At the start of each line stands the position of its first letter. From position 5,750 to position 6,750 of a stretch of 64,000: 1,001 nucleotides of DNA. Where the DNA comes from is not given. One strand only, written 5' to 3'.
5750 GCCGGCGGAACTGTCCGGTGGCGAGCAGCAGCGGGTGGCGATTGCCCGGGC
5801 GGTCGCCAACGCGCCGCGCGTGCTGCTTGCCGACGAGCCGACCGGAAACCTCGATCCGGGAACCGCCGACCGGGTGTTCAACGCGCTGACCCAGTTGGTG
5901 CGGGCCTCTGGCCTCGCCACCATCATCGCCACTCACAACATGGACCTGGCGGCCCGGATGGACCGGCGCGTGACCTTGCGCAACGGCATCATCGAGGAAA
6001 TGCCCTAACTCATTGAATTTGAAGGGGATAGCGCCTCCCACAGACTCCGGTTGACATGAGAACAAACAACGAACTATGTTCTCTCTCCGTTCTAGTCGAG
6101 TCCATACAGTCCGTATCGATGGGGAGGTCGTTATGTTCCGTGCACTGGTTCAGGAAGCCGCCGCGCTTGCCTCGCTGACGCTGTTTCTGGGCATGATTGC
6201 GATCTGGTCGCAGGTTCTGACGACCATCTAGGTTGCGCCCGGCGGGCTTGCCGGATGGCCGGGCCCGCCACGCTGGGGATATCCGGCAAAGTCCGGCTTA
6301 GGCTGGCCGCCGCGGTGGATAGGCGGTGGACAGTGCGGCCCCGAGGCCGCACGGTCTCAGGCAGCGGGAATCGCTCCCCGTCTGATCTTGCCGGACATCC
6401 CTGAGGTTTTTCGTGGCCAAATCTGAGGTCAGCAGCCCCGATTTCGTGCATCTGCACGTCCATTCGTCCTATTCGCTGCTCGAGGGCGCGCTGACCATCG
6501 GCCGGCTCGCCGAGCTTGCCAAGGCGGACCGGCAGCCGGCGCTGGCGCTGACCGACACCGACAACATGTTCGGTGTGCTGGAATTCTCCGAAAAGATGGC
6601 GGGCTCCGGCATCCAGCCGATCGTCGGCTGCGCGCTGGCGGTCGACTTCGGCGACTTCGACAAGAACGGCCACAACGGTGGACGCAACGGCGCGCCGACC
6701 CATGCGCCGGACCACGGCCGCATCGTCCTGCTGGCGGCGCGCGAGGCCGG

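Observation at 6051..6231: Hidden SOS-controlled 32-aa membrane protein upstream of dnaE (SidA-like division inhibitor candidate)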

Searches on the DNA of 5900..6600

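Call 37: search_rna_families(source=window, start=5900, end=6600, threshold=evalue, max_evalue=1)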
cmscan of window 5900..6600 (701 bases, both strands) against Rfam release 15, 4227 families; matches with E-value up to 1: 0.
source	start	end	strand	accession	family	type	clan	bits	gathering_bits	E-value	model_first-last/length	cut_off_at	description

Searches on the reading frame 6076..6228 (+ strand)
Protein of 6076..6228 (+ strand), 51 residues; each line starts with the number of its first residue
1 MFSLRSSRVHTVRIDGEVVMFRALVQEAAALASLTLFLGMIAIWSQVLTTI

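Call 9: find_homologous_proteins(query=window:6076-6228:+, max_evalue=10)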
Query window:6076-6228:+ (51 aa): 100 proteins with E <= 10 among 100 candidates.
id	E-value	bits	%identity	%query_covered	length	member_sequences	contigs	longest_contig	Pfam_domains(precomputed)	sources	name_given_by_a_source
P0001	1.3e-10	58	94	69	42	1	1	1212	-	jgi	jgi:hypothetical protein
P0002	1.0e-9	55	63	90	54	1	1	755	-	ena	-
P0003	1.4e-9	55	100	63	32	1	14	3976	-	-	-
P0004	3.6e-9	53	97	63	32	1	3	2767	-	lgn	-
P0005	3.8e-9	53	78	71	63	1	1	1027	-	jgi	jgi:hypothetical protein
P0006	5.2e-9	53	94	63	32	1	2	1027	-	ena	-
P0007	5.2e-9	53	97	63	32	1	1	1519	-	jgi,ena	jgi:hypothetical protein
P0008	9.1e-9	52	94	63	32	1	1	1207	-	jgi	jgi:hypothetical protein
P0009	9.5e-9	52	65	100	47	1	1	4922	-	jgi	jgi:hypothetical protein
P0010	1.1e-8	52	83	69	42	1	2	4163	-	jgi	jgi:hypothetical protein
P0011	1.1e-8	52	94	63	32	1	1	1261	-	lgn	-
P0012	1.2e-8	52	74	75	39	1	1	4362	-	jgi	jgi:hypothetical protein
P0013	1.2e-8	52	73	73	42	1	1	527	-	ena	-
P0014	2.0e-8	51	59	100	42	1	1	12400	-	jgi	jgi:hypothetical protein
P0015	3.0e-8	50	91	63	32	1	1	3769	-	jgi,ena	-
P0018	4.8e-8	50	91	63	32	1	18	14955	-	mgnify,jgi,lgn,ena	mgnify:CR=1 FL=1|jgi:hypothetical protein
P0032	1.8e-7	48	88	63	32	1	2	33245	-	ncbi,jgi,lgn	jgi:hypothetical protein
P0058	2.1e-6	45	63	100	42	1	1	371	-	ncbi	-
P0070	6.0e-6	43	72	63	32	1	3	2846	-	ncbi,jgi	jgi:hypothetical protein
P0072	7.9e-6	43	81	63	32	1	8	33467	-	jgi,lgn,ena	-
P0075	1.0e-5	43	75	63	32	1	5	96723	-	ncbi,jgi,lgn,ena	-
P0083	3.2e-5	41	74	61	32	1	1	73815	-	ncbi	-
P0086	4.2e-5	41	73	59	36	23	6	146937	-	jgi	jgi:hypothetical protein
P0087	4.2e-5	41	75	63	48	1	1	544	-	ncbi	-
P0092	6.0e-5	40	57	100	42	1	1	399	-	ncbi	-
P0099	4.3e-4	38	70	59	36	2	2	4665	-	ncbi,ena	-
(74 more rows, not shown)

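Call 19: search_protein_families(library=pfam, proteins=[P0083, P0086, P0075], max_evalue=10)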
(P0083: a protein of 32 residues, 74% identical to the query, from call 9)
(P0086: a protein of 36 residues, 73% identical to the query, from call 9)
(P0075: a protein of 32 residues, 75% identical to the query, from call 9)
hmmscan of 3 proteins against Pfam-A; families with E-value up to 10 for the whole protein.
P0083 (32 aa): 0 families

P0086 (36 aa): 0 families

P0075 (32 aa): 0 families

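Call 41: list_cluster_members(proteins=[P0075, P0083, P0032, P0070, P0099, P0058, P0087, P0092, P0018, P0072])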
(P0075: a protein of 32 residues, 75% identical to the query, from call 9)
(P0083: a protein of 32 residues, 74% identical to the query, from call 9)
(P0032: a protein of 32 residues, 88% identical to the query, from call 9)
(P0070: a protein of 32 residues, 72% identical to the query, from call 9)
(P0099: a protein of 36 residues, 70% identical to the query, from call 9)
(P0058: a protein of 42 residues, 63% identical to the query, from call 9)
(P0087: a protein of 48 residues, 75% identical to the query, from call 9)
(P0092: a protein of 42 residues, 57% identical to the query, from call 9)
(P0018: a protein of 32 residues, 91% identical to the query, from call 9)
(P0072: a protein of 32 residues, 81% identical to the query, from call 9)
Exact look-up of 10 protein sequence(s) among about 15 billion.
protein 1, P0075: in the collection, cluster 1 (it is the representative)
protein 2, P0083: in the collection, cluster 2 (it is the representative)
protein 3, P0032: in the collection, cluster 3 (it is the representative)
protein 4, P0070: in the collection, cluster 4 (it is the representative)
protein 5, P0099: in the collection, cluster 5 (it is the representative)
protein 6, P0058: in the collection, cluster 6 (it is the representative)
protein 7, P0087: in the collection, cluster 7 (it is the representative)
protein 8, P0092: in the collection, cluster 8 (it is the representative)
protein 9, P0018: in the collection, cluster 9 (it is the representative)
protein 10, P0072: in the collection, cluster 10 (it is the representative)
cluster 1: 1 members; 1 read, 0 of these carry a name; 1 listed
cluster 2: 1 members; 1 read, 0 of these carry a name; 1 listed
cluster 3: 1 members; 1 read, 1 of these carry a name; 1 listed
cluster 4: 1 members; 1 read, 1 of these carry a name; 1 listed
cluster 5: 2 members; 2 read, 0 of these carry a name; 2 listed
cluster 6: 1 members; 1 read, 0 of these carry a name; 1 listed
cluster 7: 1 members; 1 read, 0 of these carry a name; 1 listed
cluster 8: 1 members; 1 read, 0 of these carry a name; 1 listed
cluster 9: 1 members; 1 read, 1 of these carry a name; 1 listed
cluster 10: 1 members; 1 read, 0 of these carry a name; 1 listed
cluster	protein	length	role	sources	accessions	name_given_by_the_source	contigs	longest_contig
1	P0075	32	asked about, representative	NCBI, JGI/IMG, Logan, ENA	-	-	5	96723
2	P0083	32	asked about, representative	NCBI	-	-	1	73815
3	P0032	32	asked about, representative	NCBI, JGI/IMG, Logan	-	hypothetical protein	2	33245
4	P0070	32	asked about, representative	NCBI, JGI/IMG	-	hypothetical protein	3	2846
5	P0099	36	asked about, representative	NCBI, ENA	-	-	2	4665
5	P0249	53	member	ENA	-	-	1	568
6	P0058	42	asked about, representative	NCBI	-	-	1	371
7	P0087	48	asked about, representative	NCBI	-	-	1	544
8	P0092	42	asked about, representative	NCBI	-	-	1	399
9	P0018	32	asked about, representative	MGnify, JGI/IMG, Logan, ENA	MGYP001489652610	CR=1 FL=1 | hypothetical protein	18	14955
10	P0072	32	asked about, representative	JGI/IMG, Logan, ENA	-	-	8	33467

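Call 69: find_homologous_proteins(query=A5, max_evalue=10)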
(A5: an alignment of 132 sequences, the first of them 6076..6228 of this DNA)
Query A5 (132 sequences) (51 aa, profile of the alignment): 2050 proteins with E <= 10 among 8000 candidates; the best 120 are listed.
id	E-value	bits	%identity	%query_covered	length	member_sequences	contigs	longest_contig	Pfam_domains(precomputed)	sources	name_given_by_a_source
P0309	4.1e-15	73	72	63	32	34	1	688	-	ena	-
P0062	4.2e-15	73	78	63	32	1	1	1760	-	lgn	-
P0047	5.7e-15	72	78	63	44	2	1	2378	-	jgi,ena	-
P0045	7.6e-15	72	81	63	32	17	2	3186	-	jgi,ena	jgi:hypothetical protein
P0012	8.3e-15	72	74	75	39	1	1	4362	-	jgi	jgi:hypothetical protein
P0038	8.3e-15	72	81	63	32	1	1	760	-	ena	-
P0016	8.7e-15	72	61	100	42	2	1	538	-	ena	-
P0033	8.8e-15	72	59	100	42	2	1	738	-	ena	-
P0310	9.5e-15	72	74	69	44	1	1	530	-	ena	-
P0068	1.0e-14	72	78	63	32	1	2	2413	-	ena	-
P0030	1.0e-14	71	61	100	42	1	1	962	-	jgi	jgi:hypothetical protein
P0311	1.1e-14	71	78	63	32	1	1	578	-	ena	-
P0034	1.2e-14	71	74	69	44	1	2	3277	-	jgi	jgi:hypothetical protein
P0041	1.3e-14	71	74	69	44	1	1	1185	-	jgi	jgi:hypothetical protein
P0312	1.3e-14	71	69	69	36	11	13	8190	-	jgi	jgi:hypothetical protein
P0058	1.9e-14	71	63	100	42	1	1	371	-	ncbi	-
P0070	3.7e-14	70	72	63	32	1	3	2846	-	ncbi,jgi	jgi:hypothetical protein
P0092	5.9e-14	69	57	100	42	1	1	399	-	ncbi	-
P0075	9.9e-14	68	75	63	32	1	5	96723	-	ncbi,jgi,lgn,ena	-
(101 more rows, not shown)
